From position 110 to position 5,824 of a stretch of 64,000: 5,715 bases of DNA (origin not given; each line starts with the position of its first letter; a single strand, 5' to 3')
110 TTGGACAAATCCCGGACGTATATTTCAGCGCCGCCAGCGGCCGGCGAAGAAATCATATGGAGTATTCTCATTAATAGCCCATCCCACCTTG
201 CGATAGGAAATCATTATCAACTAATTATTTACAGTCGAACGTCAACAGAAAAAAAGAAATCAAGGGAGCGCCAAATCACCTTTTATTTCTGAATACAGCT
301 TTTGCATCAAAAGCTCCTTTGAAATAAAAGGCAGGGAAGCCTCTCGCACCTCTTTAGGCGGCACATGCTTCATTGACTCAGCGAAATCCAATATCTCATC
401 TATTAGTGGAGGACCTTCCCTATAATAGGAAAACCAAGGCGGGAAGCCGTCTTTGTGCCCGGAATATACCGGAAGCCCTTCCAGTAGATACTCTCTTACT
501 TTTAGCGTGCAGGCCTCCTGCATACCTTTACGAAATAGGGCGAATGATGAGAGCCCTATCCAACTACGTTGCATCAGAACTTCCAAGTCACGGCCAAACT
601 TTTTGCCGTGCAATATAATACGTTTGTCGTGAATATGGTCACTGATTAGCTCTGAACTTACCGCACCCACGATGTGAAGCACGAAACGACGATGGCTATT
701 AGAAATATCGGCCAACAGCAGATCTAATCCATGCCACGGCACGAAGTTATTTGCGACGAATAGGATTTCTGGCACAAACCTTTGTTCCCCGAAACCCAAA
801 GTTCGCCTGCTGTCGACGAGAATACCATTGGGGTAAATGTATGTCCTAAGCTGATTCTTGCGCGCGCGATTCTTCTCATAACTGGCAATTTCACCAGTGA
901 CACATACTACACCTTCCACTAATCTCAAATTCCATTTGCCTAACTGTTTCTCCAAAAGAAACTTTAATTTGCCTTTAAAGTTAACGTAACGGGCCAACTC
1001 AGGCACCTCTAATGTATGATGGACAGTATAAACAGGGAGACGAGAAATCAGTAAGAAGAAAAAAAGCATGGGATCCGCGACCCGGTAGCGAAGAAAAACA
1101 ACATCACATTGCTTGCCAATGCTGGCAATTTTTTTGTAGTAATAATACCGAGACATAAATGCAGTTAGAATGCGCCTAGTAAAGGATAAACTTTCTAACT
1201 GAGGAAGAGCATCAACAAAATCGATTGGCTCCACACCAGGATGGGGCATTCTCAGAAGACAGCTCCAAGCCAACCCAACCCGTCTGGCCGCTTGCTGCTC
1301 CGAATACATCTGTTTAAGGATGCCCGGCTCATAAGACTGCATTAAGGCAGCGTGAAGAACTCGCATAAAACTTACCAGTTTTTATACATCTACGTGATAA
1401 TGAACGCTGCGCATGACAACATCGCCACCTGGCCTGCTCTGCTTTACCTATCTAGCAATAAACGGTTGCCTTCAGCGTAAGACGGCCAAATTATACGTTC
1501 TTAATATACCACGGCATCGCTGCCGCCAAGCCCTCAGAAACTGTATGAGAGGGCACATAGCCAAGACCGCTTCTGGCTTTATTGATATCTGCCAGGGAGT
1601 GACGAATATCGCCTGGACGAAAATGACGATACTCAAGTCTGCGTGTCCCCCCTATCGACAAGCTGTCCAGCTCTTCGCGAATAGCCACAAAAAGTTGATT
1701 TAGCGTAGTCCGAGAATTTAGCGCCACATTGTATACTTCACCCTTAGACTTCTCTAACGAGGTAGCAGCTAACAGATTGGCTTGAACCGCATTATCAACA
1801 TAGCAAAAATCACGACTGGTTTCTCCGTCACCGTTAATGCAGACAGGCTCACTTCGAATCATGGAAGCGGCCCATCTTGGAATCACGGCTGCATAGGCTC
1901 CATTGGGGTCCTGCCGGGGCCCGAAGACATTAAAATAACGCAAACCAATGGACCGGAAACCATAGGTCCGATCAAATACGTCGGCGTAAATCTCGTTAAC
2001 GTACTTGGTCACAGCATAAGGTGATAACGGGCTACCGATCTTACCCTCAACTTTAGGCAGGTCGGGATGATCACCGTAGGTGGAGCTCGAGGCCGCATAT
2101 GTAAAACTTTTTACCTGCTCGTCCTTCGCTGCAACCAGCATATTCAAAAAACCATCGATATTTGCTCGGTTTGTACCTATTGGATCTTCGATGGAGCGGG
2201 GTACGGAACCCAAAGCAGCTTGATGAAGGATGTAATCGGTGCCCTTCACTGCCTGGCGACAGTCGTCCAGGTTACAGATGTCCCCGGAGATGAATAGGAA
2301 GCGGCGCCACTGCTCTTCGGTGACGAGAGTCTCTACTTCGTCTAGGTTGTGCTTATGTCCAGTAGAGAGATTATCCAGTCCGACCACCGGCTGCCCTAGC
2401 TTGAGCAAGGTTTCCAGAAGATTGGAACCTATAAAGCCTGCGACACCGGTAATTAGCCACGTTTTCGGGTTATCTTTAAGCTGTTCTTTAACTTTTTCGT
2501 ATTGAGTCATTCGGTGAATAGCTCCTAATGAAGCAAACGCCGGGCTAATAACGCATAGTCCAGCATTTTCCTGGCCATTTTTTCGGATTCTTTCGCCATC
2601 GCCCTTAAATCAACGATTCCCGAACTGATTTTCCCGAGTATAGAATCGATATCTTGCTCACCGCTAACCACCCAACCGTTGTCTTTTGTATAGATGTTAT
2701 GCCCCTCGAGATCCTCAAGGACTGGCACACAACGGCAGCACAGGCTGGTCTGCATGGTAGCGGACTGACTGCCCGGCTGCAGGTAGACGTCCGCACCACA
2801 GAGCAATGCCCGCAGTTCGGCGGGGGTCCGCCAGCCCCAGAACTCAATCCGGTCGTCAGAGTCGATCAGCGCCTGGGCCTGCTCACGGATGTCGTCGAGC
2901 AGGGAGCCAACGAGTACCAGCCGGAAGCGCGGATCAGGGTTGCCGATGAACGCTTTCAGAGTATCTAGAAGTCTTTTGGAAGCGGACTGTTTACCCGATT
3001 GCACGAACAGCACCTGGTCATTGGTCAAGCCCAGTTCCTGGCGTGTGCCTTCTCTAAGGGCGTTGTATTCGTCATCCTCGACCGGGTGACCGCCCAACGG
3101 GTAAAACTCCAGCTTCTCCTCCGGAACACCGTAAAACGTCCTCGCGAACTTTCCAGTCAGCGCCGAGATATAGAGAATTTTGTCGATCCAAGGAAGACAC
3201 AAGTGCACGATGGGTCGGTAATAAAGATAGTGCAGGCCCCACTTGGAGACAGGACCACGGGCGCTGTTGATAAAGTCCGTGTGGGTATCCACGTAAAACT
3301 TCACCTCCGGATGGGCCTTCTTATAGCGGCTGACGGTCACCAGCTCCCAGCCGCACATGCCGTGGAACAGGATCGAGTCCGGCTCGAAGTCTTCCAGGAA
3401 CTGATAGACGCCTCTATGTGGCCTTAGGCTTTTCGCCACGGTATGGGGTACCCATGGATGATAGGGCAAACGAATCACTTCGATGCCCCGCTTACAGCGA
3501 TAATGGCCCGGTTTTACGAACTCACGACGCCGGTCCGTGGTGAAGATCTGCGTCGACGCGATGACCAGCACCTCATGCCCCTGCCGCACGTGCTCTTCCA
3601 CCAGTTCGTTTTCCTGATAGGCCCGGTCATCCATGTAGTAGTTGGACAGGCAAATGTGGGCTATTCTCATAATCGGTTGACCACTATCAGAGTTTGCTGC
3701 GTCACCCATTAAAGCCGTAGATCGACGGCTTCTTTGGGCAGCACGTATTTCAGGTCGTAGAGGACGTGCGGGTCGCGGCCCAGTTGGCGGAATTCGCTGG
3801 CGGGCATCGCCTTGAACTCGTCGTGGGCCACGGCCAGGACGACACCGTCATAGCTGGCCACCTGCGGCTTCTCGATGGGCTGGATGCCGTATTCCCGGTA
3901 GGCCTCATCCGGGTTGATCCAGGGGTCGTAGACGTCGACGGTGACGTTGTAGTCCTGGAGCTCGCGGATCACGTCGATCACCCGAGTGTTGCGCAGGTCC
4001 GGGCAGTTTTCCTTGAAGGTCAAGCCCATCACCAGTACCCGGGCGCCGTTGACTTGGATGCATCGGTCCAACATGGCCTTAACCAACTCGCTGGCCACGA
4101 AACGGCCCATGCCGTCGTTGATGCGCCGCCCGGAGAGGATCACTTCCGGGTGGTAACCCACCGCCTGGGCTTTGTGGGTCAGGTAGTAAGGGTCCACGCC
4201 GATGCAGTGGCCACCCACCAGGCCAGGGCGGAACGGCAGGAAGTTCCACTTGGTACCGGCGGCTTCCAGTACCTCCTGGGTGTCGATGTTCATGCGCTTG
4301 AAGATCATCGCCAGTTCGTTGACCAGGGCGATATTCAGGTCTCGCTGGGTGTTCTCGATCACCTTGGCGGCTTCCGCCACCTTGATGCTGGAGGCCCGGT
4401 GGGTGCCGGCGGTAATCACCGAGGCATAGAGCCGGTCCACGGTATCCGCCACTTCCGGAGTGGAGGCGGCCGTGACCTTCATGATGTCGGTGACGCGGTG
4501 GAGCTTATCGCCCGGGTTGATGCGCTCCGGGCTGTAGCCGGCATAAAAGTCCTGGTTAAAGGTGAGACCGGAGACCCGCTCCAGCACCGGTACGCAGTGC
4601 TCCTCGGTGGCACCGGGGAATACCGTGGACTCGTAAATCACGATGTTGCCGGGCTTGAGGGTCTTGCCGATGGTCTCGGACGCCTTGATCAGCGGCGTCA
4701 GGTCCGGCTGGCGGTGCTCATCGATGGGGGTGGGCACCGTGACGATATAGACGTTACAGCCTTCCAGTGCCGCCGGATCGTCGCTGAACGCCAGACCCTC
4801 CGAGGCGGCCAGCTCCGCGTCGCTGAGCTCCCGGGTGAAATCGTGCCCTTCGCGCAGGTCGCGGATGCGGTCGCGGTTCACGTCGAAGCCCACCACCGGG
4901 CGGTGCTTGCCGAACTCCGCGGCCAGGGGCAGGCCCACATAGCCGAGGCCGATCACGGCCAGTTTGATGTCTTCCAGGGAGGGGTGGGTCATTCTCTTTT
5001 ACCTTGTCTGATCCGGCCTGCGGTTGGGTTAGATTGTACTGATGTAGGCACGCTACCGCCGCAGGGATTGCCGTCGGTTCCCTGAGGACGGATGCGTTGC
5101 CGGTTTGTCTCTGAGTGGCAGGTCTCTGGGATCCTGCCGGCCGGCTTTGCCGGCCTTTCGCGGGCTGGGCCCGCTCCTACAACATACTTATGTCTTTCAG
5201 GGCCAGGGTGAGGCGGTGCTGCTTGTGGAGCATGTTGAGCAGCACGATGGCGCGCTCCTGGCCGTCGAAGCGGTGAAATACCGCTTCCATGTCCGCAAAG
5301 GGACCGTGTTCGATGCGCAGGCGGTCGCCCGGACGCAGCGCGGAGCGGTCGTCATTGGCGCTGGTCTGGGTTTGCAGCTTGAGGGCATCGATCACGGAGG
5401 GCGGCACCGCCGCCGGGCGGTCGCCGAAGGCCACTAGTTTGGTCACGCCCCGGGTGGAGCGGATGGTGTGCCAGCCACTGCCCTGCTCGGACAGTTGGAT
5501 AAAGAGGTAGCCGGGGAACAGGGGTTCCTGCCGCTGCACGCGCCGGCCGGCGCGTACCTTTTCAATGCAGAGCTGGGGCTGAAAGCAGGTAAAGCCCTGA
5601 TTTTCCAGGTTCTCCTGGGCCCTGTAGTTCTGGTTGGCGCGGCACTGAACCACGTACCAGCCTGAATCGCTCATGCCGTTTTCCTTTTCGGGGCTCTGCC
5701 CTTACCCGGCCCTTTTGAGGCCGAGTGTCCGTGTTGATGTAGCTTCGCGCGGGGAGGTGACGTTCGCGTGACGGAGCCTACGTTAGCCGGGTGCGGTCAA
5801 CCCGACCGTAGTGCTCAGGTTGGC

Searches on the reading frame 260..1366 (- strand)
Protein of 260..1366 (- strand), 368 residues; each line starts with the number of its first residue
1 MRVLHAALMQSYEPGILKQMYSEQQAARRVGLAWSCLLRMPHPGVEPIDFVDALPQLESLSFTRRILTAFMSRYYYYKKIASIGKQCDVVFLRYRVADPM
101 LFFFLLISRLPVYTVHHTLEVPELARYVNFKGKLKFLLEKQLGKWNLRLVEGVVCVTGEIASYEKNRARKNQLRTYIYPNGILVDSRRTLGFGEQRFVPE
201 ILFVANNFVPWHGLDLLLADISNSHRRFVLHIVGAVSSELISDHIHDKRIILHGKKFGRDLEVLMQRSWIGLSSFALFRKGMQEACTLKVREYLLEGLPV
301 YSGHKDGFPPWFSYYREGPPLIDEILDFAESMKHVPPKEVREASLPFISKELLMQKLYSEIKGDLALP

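Call 7: search_protein_families(library=pfam, proteins=[window:260-1366:-])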
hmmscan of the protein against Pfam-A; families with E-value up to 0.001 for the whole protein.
window:260-1366:- (368 aa): 1 family
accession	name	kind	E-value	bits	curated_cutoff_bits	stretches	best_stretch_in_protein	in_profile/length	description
PF13692.12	Glyco_trans_1_4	-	0.00024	21.8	27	1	199-305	2-108/142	Glycosyl transferases group 1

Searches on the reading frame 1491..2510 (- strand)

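Call 7: search_protein_families(library=pfam, proteins=[window:1491-2510:-])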
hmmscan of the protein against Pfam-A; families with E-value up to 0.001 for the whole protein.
window:1491-2510:- (339 aa): 5 families
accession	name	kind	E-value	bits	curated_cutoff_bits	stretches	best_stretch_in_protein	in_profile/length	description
PF01370.27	Epimerase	-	5.9e-58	196.5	20.9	1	18-263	1-240/240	NAD dependent epimerase/dehydratase family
PF16363.11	GDP_Man_Dehyd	-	4e-51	174.9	27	1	19-329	1-330/332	GDP-mannose 4,6 dehydratase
PF01073.25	3Beta_HSD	-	2.7e-17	63.1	22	1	19-256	1-236/280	3-beta hydroxysteroid dehydrogenase/isomerase family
PF02719.21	Polysacc_synt_2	-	5.2e-14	52.5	20.2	1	19-273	2-239/293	Polysaccharide biosynthesis protein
PF07993.18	NAD_binding_4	-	1e-06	28.5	20.1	1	20-151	1-145/258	Male sterility protein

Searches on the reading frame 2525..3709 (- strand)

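Call 7: search_protein_families(library=pfam, proteins=[window:2525-3709:-])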
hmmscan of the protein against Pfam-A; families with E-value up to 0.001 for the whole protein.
window:2525-3709:- (394 aa): 3 families
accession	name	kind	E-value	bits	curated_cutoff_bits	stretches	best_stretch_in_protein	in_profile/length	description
PF13439.12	Glyco_transf_4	-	3.3e-09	37.5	28.5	1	35-204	10-163/170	Glycosyltransferase Family 4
PF13579.12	Glyco_trans_4_4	-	5.2e-09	37.1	29.7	1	35-206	9-158/158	Glycosyl transferase 4-like domain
PF00534.26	Glycos_transf_1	-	0.00032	20.7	26.4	1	222-362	5-153/172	Glycosyl transferases group 1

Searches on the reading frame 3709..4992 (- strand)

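Call 7: search_protein_families(library=pfam, proteins=[window:3709-4992:-])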
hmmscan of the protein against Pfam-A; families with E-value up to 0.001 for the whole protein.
window:3709-4992:- (427 aa): 4 families
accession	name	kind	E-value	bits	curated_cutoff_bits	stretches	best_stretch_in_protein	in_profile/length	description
PF03721.20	UDPG_MGDP_dh_N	-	1.5e-29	103.3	27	1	10-177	2-175/187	UDP-glucose/GDP-mannose dehydrogenase family, NAD binding domain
PF00984.24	UDPG_MGDP_dh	-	7.8e-26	90.5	25.4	1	205-293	2-93/94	UDP-glucose/GDP-mannose dehydrogenase family, central domain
PF03720.21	UDPG_MGDP_dh_C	-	7.9e-24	84.4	30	1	320-418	1-101/103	UDP-glucose/GDP-mannose dehydrogenase family, UDP binding domain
PF03446.21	NAD_binding_2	-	0.00038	20.9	21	0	10-132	1-103/161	NAD binding domain of 6-phosphogluconate dehydrogenase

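Call 12: search_protein_families(library=ncbifam, proteins=[window:3709-4992:-], max_evalue=0.01)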
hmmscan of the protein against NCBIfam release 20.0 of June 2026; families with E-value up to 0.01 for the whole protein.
window:3709-4992:- (427 aa): 8 families
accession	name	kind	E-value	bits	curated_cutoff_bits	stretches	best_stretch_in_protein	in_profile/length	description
NF011729.0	PRK15182.1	equivalog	8.6e-194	644.2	592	1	6-427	4-425/425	Vi polysaccharide biosynthesis UDP-N-acetylglucosamine C-6 dehydrogenase TviB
TIGR03026.1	NDP-sugDHase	subfamily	1.3e-117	393.1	189.8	1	10-411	2-409/413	nucleotide sugar dehydrogenase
NF040825.1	UDPMaNacDH_Arch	equivalog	4.5e-64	216.8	750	1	10-415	2-398/418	UDP-N-acetyl-D-mannosamine dehydrogenase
NF008286.0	PRK11064.1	equivalog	3.6e-55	187.2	459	1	10-402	5-408/420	UDP-N-acetyl-D-mannosamine dehydrogenase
NF041297.1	UDPGDh_AglM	equivalog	4e-45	154.5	670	1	10-403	2-404/429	UDP-glucose 6-dehydrogenase AglM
NF047673.2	TeichurnBiosyTuaD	equivalog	3.6e-31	108.8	700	1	10-411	3-408/439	UDP-glucose 6-dehydrogenase TuaD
NF011631.0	PRK15057.1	equivalog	0.00058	19.1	757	1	10-363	2-343/388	UDP-glucose 6-dehydrogenase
NF000942.0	PRK00094.1-4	subfamily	0.0056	15.9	257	1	10-113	4-107/334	NAD(P)H-dependent glycerol-3-phosphate dehydrogenase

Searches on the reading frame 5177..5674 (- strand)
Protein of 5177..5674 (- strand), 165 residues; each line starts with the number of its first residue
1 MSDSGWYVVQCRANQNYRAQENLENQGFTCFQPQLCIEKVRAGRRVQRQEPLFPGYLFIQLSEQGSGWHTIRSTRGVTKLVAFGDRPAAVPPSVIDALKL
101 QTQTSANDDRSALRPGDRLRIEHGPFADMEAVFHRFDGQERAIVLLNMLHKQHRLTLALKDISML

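Call 7: search_protein_families(library=pfam, proteins=[window:5177-5674:-])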
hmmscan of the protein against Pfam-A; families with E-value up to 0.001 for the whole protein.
window:5177-5674:- (165 aa): 1 family
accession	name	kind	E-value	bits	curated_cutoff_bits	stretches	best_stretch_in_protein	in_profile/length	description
PF02357.24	NusG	-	1.1e-23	84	22.2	1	6-98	3-92/93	Transcription termination factor nusG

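Call 12: search_protein_families(library=ncbifam, proteins=[window:5177-5674:-], max_evalue=0.01)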
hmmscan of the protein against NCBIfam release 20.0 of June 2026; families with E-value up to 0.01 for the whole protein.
window:5177-5674:- (165 aa): 6 families
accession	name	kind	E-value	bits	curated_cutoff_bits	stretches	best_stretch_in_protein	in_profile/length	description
TIGR01955.1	RfaH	equivalog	1.1e-50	171.7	144.5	1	6-162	1-158/159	transcription/translation regulatory transformer protein RfaH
NF006534.0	PRK09014.1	equivalog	3.1e-46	157.2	124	1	6-160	4-157/162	transcription/translation regulatory transformer protein RfaH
NF033644.1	antiterm_UpxY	subfamily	3.9e-23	82.2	100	1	6-148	1-150/164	UpxY family transcription antiterminator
TIGR00922.1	nusG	equivalog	1.6e-16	60.7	135.7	1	6-162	1-169/172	transcription termination/antitermination protein NusG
NF033641.1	antiterm_LoaP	exception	3.1e-16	60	125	1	6-160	1-162/166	antiterminator LoaP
TIGR01956.2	NusG_myco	equivalog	1.6e-08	34.4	150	1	43-107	76-140/239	transcription termination/antitermination protein NusG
